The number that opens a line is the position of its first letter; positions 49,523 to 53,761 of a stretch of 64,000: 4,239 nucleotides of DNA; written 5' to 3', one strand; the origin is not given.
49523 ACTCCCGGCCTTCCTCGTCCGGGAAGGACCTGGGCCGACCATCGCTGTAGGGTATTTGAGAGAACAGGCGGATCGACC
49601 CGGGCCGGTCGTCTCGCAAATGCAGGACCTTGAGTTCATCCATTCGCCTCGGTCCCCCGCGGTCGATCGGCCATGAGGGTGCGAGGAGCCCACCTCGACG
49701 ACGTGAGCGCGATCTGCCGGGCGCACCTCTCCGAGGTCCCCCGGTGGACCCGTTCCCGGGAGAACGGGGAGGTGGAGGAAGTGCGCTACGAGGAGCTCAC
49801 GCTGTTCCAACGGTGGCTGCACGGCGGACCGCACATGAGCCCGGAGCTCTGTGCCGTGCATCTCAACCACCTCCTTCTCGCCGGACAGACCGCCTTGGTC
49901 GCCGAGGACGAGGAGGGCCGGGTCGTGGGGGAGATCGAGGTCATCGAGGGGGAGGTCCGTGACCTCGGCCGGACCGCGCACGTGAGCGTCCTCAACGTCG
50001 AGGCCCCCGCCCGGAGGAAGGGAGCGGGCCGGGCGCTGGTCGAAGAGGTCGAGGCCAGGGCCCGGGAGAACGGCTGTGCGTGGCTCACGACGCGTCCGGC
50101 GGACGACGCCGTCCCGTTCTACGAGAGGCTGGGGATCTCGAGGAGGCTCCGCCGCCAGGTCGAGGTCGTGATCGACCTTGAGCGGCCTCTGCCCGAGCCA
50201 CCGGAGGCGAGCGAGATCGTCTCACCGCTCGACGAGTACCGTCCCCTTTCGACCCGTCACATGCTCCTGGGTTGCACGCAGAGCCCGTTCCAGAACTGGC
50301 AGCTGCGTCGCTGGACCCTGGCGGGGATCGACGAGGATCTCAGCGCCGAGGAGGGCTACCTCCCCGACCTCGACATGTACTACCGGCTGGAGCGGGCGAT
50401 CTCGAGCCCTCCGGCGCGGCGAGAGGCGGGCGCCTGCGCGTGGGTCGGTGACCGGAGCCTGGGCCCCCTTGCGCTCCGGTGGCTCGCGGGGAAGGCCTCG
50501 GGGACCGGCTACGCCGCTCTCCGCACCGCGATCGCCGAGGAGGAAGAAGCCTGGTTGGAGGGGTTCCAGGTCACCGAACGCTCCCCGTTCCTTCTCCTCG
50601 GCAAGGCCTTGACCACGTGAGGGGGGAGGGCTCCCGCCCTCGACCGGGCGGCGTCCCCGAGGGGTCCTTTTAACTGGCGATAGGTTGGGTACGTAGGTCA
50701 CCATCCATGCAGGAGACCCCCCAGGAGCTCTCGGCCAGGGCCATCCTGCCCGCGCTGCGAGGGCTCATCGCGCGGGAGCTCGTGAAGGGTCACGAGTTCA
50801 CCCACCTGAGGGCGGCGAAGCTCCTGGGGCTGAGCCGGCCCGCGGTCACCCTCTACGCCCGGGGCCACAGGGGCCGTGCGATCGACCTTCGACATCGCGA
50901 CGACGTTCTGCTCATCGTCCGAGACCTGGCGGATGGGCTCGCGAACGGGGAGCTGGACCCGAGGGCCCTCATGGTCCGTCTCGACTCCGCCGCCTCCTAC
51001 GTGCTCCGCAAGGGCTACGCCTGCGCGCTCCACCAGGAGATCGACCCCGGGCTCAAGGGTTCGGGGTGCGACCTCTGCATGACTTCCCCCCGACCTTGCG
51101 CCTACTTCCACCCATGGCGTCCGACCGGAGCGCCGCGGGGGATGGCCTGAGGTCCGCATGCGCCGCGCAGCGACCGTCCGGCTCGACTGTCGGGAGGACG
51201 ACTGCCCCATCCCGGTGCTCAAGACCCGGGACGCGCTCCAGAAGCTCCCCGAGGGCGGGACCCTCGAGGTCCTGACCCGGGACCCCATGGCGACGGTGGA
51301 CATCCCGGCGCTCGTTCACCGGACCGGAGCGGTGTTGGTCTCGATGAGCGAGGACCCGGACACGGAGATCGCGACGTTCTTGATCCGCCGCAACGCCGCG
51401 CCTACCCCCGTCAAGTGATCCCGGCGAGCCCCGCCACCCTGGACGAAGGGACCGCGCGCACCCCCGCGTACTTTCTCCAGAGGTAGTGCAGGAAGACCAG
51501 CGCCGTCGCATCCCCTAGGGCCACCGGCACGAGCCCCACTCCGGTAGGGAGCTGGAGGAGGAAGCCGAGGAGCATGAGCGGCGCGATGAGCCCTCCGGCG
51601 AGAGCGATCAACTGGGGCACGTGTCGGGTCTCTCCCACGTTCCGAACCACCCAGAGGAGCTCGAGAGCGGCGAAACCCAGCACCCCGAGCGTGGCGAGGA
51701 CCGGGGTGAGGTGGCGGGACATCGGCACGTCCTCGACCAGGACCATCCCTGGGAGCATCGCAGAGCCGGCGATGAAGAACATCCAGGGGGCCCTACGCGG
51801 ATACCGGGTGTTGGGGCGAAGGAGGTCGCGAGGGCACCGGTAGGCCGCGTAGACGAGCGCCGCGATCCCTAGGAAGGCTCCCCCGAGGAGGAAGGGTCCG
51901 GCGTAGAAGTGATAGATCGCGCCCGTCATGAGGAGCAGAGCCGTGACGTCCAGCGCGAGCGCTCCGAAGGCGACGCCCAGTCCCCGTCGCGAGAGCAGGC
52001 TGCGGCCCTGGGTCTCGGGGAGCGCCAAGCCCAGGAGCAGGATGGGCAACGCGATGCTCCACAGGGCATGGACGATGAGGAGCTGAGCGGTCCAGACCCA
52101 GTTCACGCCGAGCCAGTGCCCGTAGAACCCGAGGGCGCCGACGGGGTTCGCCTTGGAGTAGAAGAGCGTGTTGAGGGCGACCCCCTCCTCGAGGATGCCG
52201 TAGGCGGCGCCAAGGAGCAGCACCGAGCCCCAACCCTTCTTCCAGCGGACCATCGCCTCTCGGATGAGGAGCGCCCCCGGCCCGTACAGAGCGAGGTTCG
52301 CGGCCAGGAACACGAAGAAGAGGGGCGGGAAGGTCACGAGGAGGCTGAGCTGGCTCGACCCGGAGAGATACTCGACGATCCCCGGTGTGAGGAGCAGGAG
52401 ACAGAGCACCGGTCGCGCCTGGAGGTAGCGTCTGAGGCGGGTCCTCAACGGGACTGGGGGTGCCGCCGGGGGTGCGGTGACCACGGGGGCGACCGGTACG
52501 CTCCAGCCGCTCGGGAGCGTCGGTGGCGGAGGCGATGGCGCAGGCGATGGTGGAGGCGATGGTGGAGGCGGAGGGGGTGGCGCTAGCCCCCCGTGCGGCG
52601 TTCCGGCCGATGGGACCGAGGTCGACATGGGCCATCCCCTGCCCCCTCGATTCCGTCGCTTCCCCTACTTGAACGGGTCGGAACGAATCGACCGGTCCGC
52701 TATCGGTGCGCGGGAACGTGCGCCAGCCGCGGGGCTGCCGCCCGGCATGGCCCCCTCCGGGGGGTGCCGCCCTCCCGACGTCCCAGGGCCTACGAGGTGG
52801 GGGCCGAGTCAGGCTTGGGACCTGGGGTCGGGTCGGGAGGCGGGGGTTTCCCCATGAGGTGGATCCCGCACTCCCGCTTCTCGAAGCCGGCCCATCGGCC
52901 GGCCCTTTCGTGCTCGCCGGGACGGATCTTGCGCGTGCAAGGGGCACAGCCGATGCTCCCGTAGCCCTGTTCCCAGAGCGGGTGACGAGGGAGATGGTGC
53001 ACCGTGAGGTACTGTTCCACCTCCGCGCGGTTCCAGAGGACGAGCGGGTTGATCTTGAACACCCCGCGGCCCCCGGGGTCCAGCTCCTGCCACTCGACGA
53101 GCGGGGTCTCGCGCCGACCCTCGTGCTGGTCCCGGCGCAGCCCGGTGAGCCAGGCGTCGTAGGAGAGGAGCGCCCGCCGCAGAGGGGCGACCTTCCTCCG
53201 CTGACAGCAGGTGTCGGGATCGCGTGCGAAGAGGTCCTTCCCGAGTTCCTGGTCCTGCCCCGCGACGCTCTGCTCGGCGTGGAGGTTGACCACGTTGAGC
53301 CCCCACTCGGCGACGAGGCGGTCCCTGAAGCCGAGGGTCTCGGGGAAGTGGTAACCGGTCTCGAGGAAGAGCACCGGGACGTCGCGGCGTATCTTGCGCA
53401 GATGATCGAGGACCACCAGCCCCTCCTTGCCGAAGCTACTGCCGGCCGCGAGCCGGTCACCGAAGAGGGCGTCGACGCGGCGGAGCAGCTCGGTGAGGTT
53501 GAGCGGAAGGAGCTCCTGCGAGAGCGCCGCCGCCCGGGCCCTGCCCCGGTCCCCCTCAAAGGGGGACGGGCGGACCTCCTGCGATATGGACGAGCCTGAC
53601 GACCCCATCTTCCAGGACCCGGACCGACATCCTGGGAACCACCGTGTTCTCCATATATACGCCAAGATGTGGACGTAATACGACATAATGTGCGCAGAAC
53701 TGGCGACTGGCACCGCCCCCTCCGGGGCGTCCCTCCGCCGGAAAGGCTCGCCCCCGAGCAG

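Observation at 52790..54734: Divergent PAPS-reductase and ComA (phosphosulfolactate synthase) genes, with ComA fused to a winged-helix domain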

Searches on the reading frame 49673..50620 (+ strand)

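Call 3: search_protein_families(library=pfam, proteins=[window:49673-50620:+], max_evalue=0.01)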
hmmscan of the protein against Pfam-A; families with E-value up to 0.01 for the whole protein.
window:49673-50620:+ (315 aa): 3 families
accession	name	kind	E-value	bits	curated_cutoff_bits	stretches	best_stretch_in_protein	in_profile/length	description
PF00583.31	Acetyltransf_1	-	7.3e-12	46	20.7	1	70-154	31-115/116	Acetyltransferase (GNAT) family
PF13673.13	Acetyltransf_10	-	3.3e-11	43.7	23.6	1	66-154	24-106/128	Acetyltransferase (GNAT) domain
PF13508.13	Acetyltransf_7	-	3.8e-10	40.5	27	1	72-154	3-81/84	Acetyltransferase (GNAT) domain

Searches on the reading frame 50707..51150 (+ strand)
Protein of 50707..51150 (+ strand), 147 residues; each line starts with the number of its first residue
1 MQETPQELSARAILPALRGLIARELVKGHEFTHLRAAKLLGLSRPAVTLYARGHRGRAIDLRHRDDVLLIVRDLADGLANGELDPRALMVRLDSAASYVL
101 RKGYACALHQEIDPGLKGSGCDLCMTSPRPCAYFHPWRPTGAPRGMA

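Call 3: search_protein_families(library=pfam, proteins=[window:50707-51150:+], max_evalue=0.01)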
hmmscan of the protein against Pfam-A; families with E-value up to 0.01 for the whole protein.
window:50707-51150:+ (147 aa): 1 family
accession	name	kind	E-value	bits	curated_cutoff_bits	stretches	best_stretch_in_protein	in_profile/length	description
PF14011.11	ESX-1_EspG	-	0.008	16.2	27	1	6-87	30-117/245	EspG family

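Call 4: search_protein_families(library=ncbifam, proteins=[window:50707-51150:+], max_evalue=0.01)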
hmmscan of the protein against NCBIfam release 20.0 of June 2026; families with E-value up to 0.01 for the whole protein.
window:50707-51150:+ (147 aa): 0 families

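Call 65: search_solved_structures(query=window:50707-51150:+, max_evalue=1)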
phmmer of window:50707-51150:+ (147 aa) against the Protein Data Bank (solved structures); distinct sequences matched with E-value up to 1: 0.

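Call 72: find_homologous_proteins(query=window:50707-51150:+)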
Query window:50707-51150:+ (147 aa): 14 proteins with E <= 0.001 among 200 candidates.
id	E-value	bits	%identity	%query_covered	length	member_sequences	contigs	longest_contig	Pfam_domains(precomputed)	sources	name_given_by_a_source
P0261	4.0e-93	327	100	100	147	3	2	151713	-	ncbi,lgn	-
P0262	8.5e-66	238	76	94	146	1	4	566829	-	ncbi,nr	ncbi:MAG: hypothetical protein KGJ23_01895 [Euryarchaeota archaeon]|nr:hypothetical protein [Euryarc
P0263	6.9e-65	235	73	96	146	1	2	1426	-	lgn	-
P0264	3.3e-64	233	74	97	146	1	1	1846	-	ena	-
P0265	5.2e-64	232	76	94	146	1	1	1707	-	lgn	-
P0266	5.6e-64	232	74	96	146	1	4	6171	-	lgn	-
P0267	4.1e-63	230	75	94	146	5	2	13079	-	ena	-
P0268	5.7e-62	226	71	97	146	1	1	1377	-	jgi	jgi:XRE family transcriptional regulator, thiamine biosynthesis regulator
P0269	9.1e-61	222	73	94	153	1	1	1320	-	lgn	-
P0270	6.9e-60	219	70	96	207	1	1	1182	-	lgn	-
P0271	1.9e-56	208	65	96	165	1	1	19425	-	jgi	jgi:uncharacterized protein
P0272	3.5e-53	197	70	87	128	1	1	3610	-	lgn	-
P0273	5.3e-21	93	40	84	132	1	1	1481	-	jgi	jgi:predicted transcriptional regulator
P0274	1.5e-15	75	39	74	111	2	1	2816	PF01381.29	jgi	-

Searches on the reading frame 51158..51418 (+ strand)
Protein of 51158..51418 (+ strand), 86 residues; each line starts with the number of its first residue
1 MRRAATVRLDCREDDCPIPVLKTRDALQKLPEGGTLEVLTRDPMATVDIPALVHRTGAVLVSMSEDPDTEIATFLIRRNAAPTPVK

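Call 3: search_protein_families(library=pfam, proteins=[window:51158-51418:+], max_evalue=0.01)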
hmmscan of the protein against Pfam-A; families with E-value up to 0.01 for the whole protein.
window:51158-51418:+ (86 aa): 2 families
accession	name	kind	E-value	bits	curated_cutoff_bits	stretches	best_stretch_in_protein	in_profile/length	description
PF01206.22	TusA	-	3.6e-18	65.6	28.6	1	8-78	2-70/70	Sulfurtransferase TusA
PF10006.14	DUF2249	-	0.0067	16.7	29.5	1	9-44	2-38/70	Uncharacterized conserved protein (DUF2249)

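Call 4: search_protein_families(library=ncbifam, proteins=[window:51158-51418:+], max_evalue=0.01)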
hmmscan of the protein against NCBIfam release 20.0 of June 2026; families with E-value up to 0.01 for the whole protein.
window:51158-51418:+ (86 aa): 3 families
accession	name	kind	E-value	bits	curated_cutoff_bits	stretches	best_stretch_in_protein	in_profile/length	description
NF008242.0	PRK11018.1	equivalog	4.2e-09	35.9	79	1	5-77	7-77/78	sulfurtransferase-like selenium metabolism protein YedF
TIGR03527.1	selenium_YedF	equivalog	1.2e-07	31.8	110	1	9-71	1-62/194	sulfurtransferase-like selenium metabolism protein YedF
NF001423.0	PRK00299.1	equivalog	1.3e-07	31.3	78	1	6-79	9-80/82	sulfurtransferase TusA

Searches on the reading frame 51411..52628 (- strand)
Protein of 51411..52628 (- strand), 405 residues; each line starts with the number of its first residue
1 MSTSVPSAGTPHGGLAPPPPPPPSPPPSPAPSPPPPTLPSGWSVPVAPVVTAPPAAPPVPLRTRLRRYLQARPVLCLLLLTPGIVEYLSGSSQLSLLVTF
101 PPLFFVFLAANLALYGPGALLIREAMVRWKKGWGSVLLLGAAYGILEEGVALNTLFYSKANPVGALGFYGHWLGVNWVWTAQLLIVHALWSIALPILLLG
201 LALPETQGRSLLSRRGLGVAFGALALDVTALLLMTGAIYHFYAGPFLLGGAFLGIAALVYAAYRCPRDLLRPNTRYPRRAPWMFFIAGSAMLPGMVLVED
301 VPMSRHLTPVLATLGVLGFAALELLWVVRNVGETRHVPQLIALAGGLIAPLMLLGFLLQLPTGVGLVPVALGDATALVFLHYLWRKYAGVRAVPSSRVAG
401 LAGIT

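Call 3: search_protein_families(library=pfam, proteins=[window:51411-52628:-], max_evalue=0.01)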
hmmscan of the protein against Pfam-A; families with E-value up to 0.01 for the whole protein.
window:51411-52628:- (405 aa): 0 families

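Call 4: search_protein_families(library=ncbifam, proteins=[window:51411-52628:-], max_evalue=0.01)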
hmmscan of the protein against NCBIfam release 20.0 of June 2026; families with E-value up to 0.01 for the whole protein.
window:51411-52628:- (405 aa): 0 families

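Call 73: find_homologous_proteins(query=window:51411-52628:-)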
Query window:51411-52628:- (405 aa): 828 proteins with E <= 0.001 among 8000 candidates; the best 120 are listed.
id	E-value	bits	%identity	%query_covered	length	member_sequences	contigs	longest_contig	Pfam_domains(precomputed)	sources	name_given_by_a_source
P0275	3.6e-206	703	99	82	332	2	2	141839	-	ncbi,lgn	-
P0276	1.2e-185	636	89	82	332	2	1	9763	-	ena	-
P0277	4.3e-126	440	65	80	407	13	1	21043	-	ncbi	-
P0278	9.6e-124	432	62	85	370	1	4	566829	-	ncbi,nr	ncbi:MAG: hypothetical protein KGJ23_01905 [Euryarchaeota archaeon]|nr:hypothetical protein [Euryarc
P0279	4.6e-100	354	50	94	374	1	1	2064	-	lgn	-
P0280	1.7e-94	335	53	85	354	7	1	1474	-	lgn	-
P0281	4.0e-90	321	50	90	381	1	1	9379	-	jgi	jgi:hypothetical protein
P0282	6.4e-90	320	51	85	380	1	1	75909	-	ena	-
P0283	1.9e-89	319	48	92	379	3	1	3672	-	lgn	-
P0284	9.6e-89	316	54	80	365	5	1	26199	-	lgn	-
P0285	4.6e-88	314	50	85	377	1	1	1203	-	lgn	-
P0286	5.5e-88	314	47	86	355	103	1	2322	-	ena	-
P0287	8.5e-88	313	50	83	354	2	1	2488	-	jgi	jgi:hypothetical protein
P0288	1.0e-87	313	50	83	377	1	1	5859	-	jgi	jgi:hypothetical protein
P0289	1.2e-87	313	52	80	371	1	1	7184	PF27245.1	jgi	-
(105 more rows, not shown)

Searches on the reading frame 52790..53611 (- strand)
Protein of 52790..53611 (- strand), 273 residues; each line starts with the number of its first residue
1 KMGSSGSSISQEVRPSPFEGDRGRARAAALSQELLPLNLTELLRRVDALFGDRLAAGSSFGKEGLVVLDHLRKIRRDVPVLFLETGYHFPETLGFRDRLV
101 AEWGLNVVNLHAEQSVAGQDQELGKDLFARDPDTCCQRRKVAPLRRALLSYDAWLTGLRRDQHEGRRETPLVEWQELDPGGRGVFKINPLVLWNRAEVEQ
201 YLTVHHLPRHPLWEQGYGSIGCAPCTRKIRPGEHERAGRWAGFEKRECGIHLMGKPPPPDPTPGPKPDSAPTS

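Call 3: search_protein_families(library=pfam, proteins=[window:52790-53611:-], max_evalue=0.01)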
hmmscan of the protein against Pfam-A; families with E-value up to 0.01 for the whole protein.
window:52790-53611:- (273 aa): 1 family
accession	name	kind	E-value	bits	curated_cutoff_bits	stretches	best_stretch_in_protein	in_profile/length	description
PF01507.26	PAPS_reduct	-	2.3e-44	152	22.5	1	57-228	5-175/175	Phosphoadenosine phosphosulfate reductase domain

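Call 4: search_protein_families(library=ncbifam, proteins=[window:52790-53611:-], max_evalue=0.01)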
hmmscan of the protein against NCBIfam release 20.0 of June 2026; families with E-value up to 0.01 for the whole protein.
window:52790-53611:- (273 aa): 14 families
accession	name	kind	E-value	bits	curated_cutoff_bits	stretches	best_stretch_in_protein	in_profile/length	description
NF002537.0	PRK02090.1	equivalog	3.5e-77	259.3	154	1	24-253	13-240/244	phosphoadenylyl-sulfate reductase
TIGR00434.1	cysH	subfamily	1.6e-59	201.3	165.1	1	49-251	11-213/214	phosophoadenylyl-sulfate reductase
TIGR02055.1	APS_reductase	subfamily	1e-58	198.4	235.3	1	59-250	1-194/194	adenylylsulfate reductase, thioredoxin dependent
TIGR02057.1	PAPS_reductase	equivalog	1.3e-50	172.4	254.2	1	49-251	23-224/224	phosphoadenosine phosphosulfate reductase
TIGR00424.1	APS_reduc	equivalog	2.1e-32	112.3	553.2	1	40-251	104-323/464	5'-adenylylsulfate reductase, thioredoxin-independent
NF010366.0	PRK13795.1-1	equivalog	1.5e-14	53.1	745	1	59-229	274-447/667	hypothetical protein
NF010367.0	PRK13795.1-2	equivalog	2.1e-14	52.9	456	1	54-225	245-415/584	hypothetical protein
NF006351.0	PRK08576.1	equivalog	9.1e-13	47.6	290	1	59-226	242-402/436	hypothetical protein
NF003587.0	PRK05253.1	subfamily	4.5e-12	45.8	195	1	54-166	30-143/301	sulfate adenylyltransferase subunit CysD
NF010368.0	PRK13795.1-3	equivalog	3.6e-10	38.7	588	1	54-225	250-420/635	hypothetical protein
NF009214.0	PRK12563.1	equivalog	1.6e-08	34.4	413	1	59-167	50-159/317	sulfate adenylyltransferase subunit CysD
TIGR02039.1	CysD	subfamily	4e-08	33.2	396.6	1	58-166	26-135/294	sulfate adenylyltransferase, small subunit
NF006327.0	PRK08557.1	equivalog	7.8e-08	31.5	366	1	56-227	186-356/415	hypothetical protein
NF010369.0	PRK13795.1-4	equivalog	1.6e-06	26.7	1086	1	38-226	238-429/633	hypothetical protein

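Call 64: search_solved_structures(query=window:52790-53608:-, max_evalue=1e-10, show_alignments=1)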
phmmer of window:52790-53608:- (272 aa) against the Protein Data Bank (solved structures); distinct sequences matched with E-value up to 1e-10: 8.
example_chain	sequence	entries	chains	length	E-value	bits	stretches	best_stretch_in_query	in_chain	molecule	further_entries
7lhr_A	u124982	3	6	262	1.5e-53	185.4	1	64-251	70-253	Phosphoadenosine phosphosulfate reductase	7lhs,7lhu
2goy_A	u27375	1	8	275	3.9e-35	125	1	9-251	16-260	adenosine phosphosulfate reductase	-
6vpu_A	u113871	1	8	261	8.6e-35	123.9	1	29-250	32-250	Phosphoadenosine phosphosulfate reductase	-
2o8v_A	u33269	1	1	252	1.3e-34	123.2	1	45-250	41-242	Phosphoadenosine phosphosulfate reductase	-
7rge_A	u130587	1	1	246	8.3e-29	104.2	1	29-251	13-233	3'-phosphoadenylylsulfate reductase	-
2oq2_A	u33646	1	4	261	1.4e-28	103.4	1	53-251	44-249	Phosphoadenosine phosphosulfate reductase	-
1sur_A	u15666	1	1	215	3e-27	99.1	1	45-220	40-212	PAPS REDUCTASE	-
4bwv_A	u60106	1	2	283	9.2e-19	71.2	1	64-254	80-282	PHOSPHOADENOSINE-PHOSPHOSULPHATE REDUCTASE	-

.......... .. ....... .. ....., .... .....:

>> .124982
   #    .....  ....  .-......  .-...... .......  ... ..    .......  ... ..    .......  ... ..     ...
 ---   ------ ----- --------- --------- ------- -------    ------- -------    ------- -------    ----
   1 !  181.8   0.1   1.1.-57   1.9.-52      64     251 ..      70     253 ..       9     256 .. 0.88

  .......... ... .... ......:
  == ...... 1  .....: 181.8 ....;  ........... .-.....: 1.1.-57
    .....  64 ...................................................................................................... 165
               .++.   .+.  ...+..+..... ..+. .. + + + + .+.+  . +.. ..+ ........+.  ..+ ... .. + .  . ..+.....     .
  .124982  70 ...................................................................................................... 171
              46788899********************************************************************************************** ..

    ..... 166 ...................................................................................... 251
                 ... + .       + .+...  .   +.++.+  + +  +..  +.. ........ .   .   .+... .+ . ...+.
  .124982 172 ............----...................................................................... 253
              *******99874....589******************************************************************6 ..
